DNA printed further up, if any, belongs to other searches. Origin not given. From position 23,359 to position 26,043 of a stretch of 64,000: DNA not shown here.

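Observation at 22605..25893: A glycyl-radical enzyme with a dedicated activase. It belongs to the Cys-x-Glu eliminase clade and may be a 4-hydroxyproline dehydratase, but the substrate is open.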

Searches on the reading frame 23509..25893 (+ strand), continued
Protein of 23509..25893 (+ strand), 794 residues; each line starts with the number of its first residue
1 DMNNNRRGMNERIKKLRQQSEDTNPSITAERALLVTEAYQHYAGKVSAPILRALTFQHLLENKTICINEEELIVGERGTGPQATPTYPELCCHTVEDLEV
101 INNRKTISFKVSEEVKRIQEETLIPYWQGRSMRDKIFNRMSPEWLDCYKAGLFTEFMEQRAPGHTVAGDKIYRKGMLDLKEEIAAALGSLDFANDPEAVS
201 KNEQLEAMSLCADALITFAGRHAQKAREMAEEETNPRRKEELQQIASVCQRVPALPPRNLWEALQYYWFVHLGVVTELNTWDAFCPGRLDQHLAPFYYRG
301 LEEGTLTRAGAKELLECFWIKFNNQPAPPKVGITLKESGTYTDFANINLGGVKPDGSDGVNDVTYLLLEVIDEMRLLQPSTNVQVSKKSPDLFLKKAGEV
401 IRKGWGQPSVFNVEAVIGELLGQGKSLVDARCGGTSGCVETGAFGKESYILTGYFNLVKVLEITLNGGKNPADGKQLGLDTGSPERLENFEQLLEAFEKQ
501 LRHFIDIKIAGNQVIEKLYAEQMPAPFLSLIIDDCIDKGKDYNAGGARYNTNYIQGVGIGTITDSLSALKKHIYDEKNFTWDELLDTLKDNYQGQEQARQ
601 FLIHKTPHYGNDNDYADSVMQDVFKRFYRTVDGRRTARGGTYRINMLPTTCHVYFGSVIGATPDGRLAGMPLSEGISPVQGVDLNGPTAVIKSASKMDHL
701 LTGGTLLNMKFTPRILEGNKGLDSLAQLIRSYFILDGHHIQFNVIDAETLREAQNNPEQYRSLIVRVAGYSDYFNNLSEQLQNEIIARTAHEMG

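Call 44: search_protein_families(library=ncbifam, proteins=[L001:4-705:+, L001:712-1716:+, L001:1729-2505:+, L001:2502-3218:+, L001:3240-4490:+, L001:4525-5562:-, L001:14280-16676:+, L001:16713-20504:+, L001:20458-21663:+], max_evalue=1e-15)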
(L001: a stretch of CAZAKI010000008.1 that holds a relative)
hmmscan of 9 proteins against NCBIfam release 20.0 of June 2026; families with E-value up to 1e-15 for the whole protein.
L001:4-705:+ (233 aa): 2 families
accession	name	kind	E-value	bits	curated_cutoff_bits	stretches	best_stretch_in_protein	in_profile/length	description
NF008011.0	PRK10740.1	equivalog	3.9e-47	161.4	379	1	3-232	76-307/308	high-affinity branched-chain amino acid ABC transporter permease LivH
TIGR03409.1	urea_trans_UrtB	equivalog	5.2e-25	88.7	250.3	1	1-225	64-286/291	urea ABC transporter permease subunit UrtB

L001:712-1716:+ (334 aa): 4 families
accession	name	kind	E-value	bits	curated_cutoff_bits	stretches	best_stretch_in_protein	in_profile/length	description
NF008450.0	PRK11301.1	subfamily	5.4e-86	289.6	366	2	177-327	259-409/418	high-affinity branched-chain amino acid ABC transporter permease LivM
TIGR03408.1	urea_trans_UrtC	equivalog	9e-27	94.6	296.2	1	108-324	96-311/313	urea ABC transporter permease subunit UrtC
TIGR03727.1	urea_t_UrtC_arc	equivalog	7.5e-24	84.3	575.55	1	32-326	29-340/369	urea ABC transporter, permease protein UrtC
TIGR03409.1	urea_trans_UrtB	equivalog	3.3e-16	59.8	250.3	1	63-327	14-289/291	urea ABC transporter permease subunit UrtB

L001:1729-2505:+ (258 aa): 133 families (the best 25 are shown)
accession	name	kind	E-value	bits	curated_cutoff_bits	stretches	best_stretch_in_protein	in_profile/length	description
NF008449.1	PRK11300.1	equivalog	5e-92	307.7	362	1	2-252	4-254/255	high-affinity branched-chain amino acid ABC transporter ATP-binding protein LivG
TIGR03411.1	urea_trans_UrtD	equivalog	1.6e-61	208.1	304.1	1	3-252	2-242/242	urea ABC transporter ATP-binding protein UrtD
TIGR04406.1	LPS_export_lptB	equivalog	5.3e-39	133.9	240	1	4-253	2-236/239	LPS export ABC transporter ATP-binding protein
TIGR01188.1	drrA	subfamily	1.9e-37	129.2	312.45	1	12-241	2-213/302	daunorubicin resistance ABC transporter, ATP-binding protein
TIGR03410.1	urea_trans_UrtE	equivalog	2.1e-36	125.5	285.8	1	4-241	1-221/230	urea ABC transporter ATP-binding subunit UrtE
NF040905.2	GguA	equivalog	4.7e-36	124.2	810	1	3-253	1-241/500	multiple monosaccharide ABC transporter ATP-binding protein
TIGR02315.1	ABC_phnC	equivalog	8.9e-36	123.5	266.1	1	3-242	1-236/243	phosphonate ABC transporter ATP-binding protein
NF010069.0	PRK13549.1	equivalog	1.2e-35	122.9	699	1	2-253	4-243/513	xylose ABC transporter ATP-binding protein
NF043075.1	MMSYN1_0197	equivalog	5.7e-35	120.8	550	1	3-244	2-225/341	spermidine/putrescine ABC transporter ATP-binding protein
TIGR03265.1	PhnT2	equivalog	6.7e-35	120.9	457.7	1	3-244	4-227/353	putative 2-aminoethylphosphonate ABC transporter ATP-binding protein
TIGR00968.1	3a0106s01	subfamily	4.3e-34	118.1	342.75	1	5-244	2-223/237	sulfate ABC transporter ATP-binding protein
NF008144.0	PRK10895.1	equivalog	1.3e-33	116.5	381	1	1-253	1-238/241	LPS export ABC transporter ATP-binding protein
TIGR03864.1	PQQ_ABC_ATP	hypoth_equivalog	9e-33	113.7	302.25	1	4-242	2-222/236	ABC transporter, ATP-binding subunit, PQQ-dependent alcohol dehydrogenase system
NF007027.0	PRK09493.1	equivalog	4.7e-32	111.3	379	1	4-243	2-227/240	glutamine ABC transporter ATP-binding protein GlnQ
TIGR04521.1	ECF_ATPase_2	equivalog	6.4e-32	110.7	330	1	18-247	20-240/279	energy-coupling factor transporter ATPase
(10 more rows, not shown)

L001:2502-3218:+ (238 aa): 138 families (the best 25 are shown)
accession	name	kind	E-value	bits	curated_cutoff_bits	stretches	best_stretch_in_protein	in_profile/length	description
NF008626.0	PRK11614.1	equivalog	1.8e-80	269.8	441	1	1-237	1-236/237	high-affinity branched-chain amino acid ABC transporter ATP-binding protein LivF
TIGR03410.1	urea_trans_UrtE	equivalog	3.6e-70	236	285.8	1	6-229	1-223/230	urea ABC transporter ATP-binding subunit UrtE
TIGR04406.1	LPS_export_lptB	equivalog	2.7e-51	174.1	240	1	6-238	2-235/239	LPS export ABC transporter ATP-binding protein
TIGR01188.1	drrA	subfamily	2.2e-46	158.5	312.45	1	14-226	2-212/302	daunorubicin resistance ABC transporter, ATP-binding protein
TIGR03411.1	urea_trans_UrtD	equivalog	2.1e-42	145.4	304.1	1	5-238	2-242/242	urea ABC transporter ATP-binding protein UrtD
NF008449.1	PRK11300.1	equivalog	7.3e-40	136.8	362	2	128-238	143-254/255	high-affinity branched-chain amino acid ABC transporter ATP-binding protein LivG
NF008144.0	PRK10895.1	equivalog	1.3e-39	136.1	381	1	9-238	7-237/241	LPS export ABC transporter ATP-binding protein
NF011967.0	PRK15439.1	equivalog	8.4e-38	130.1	586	1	3-231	9-233/510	autoinducer 2 ABC transporter ATP-binding protein LsrA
TIGR03522.1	GldA_ABC_ATP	equivalog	1e-37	130.2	402.6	1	7-230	4-224/301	gliding motility-associated ABC transporter ATP-binding subunit GldA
TIGR03265.1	PhnT2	equivalog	2.3e-36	125.8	457.7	1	4-221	3-218/353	putative 2-aminoethylphosphonate ABC transporter ATP-binding protein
TIGR03864.1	PQQ_ABC_ATP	hypoth_equivalog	4.6e-36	124.5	302.25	1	6-230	2-224/236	ABC transporter, ATP-binding subunit, PQQ-dependent alcohol dehydrogenase system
TIGR02315.1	ABC_phnC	equivalog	7.3e-35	120.5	266.1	1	5-228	1-236/243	phosphonate ABC transporter ATP-binding protein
NF047930.1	ABC_ATP_B6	equivalog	4.7e-34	117.9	670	1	5-226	2-224/510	putative B6 ABC transporter ATP-binding protein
TIGR00968.1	3a0106s01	subfamily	5e-34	117.8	342.75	1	8-228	3-221/237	sulfate ABC transporter ATP-binding protein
NF008030.0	PRK10762.1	equivalog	3.6e-33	115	745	1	113-225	370-482/501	ribose ABC transporter ATP-binding protein RbsA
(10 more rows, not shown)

L001:3240-4490:+ (416 aa): 0 families

L001:4525-5562:- (345 aa): 6 families
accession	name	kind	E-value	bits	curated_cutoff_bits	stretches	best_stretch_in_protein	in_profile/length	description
NF047722.1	T3LHypDht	equivalog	4.5e-189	627.7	550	1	1-340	1-340/341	trans-3-hydroxy-L-proline dehydratase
NF010576.0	PRK13969.1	equivalog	5.1e-74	249.2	556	1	1-333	1-332/335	proline racemase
NF010578.0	PRK13971.1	equivalog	2.7e-65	220.7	376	1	7-335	6-332/333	4-hydroxyproline epimerase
NF045511.1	TransHydProDhtase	equivalog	1.1e-63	215.4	540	1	1-335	1-334/335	trans-3-hydroxy-L-proline dehydratase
NF052296.1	HdxProlEpimProt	equivalog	2.2e-47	162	450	1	7-332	1-307/309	4-hydroxyproline epimerase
NF010577.0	PRK13970.1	equivalog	6.8e-24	84.7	442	1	6-330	4-306/311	4-hydroxyproline epimerase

L001:14280-16676:+ (798 aa): 13 families
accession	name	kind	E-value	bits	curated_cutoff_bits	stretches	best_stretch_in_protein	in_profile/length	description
TIGR01959.1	nuoF_fam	equivalog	8.2e-140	465.8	558.65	1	321-720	10-410/410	NADH-quinone oxidoreductase subunit NuoF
NF008436.0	PRK11278.1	equivalog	2e-107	359.9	749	1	320-724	22-430/448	NADH-quinone oxidoreductase subunit NuoF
NF010120.0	PRK13596.1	equivalog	2e-105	352.9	389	1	336-723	30-420/433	NADH-quinone oxidoreductase subunit NuoF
NF005747.0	PRK07571.1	equivalog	2.5e-52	177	224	1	5-152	22-169/173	bidirectional hydrogenase complex protein HoxE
TIGR01958.1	nuoE_fam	subfamily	6.2e-49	165.9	142.4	1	8-150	2-146/148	NADH-quinone oxidoreductase subunit NuoE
NF005722.0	PRK07539.1-2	equivalog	3.3e-47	160.5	141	1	8-150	13-155/157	NADH-quinone oxidoreductase subunit NuoE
NF005725.0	PRK07539.1-5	equivalog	1.8e-39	135.2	220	1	7-149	24-169/174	NADH-quinone oxidoreductase subunit NuoE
NF004638.0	PRK05988.1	equivalog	1.1e-37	129.2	198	1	7-152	13-158/159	formate dehydrogenase subunit gamma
NF005721.0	PRK07539.1-1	equivalog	8.8e-36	123.6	308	1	9-157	35-183/292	NADH-quinone oxidoreductase subunit NuoE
NF005724.0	PRK07539.1-4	equivalog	1.5e-35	123.2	280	1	10-173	28-194/240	NADH-quinone oxidoreductase subunit NuoE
NF009040.0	PRK12373.1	equivalog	1.1e-29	104.4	514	1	10-156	25-174/400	NADH-quinone oxidoreductase subunit E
NF005723.0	PRK07539.1-3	equivalog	1.2e-29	103.2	226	1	15-147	17-152/158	NADH-quinone oxidoreductase subunit NuoE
NF041612.1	fdxn_Clost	equivalog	4.4e-17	62.5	150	0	208-283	24-97/102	2Fe-2S ferredoxin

L001:16713-20504:+ (1263 aa): 11 families
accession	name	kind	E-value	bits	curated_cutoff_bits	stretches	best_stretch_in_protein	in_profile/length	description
TIGR01372.1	soxA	subfamily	9e-36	123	1164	1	688-945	168-428/996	sarcosine oxidase subunit alpha family protein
NF005745.0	PRK07569.1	equivalog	3.8e-35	121.4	333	1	7-191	5-211/238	bidirectional hydrogenase complex protein HoxU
NF040763.1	FeFe_hydrog_A6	exception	1.2e-32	113.1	765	1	6-104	1-94/571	NADH-dependent [FeFe] hydrogenase, group A6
NF040770.1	hetero_SS_HdrA2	exception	3.8e-29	101.4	1100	0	203-372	567-746/777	CoB-CoM heterodisulfide reductase HdrA2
NF009454.0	PRK12814.1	equivalog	1.6e-23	83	916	1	5-102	3-95/657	putative NADPH-dependent glutamate synthase small subunit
TIGR01973.1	NuoG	equivalog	1e-19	70.8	470.05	1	8-102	1-90/606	NADH-quinone oxidoreductase subunit NuoG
TIGR02179.1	PorD_KorD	subfamily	1.2e-18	67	60.05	0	169-227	24-69/78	2-oxoacid:acceptor oxidoreductase, delta subunit, pyruvate/2-ketoisovalerate family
NF009410.0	PRK12771.1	subfamily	2.4e-18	66.1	516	0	682-727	132-177/566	NAD(P)-binding protein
NF005895.0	PRK07860.1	equivalog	7.4e-17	60.6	802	0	3-104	15-113/811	NADH-quinone oxidoreductase subunit G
NF006305.0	PRK08493.1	equivalog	2.5e-16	58.9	591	0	5-101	1-90/819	NADH-quinone oxidoreductase subunit G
TIGR01292.1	TRX_reduct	equivalog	6.7e-16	58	343.45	0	690-950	2-249/300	thioredoxin-disulfide reductase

L001:20458-21663:+ (401 aa): 6 families
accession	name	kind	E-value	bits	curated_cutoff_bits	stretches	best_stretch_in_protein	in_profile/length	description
TIGR02352.1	thiamin_ThiO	equivalog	1.1e-30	107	250.8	1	21-228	1-214/351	glycine oxidase ThiO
TIGR01373.1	soxB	subfamily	2.5e-23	82.6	529.45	1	17-377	29-387/407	sarcosine oxidase subunit beta family protein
NF001933.0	PRK00711.1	subfamily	1e-22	80.8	383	0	120-236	154-272/429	D-amino acid dehydrogenase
NF008425.0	PRK11259.1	equivalog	1.6e-19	70.2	257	0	18-236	4-218/377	N-methyl-L-tryptophan oxidase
TIGR01377.1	soxA_mon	subfamily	4e-19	68.6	479.65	0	19-236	1-215/381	amino oxidase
TIGR03364.1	HpnW_proposed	hypoth_equivalog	4.4e-16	58.9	285.1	0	19-221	1-197/365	TIGR03364 family FAD-dependent oxidoreductase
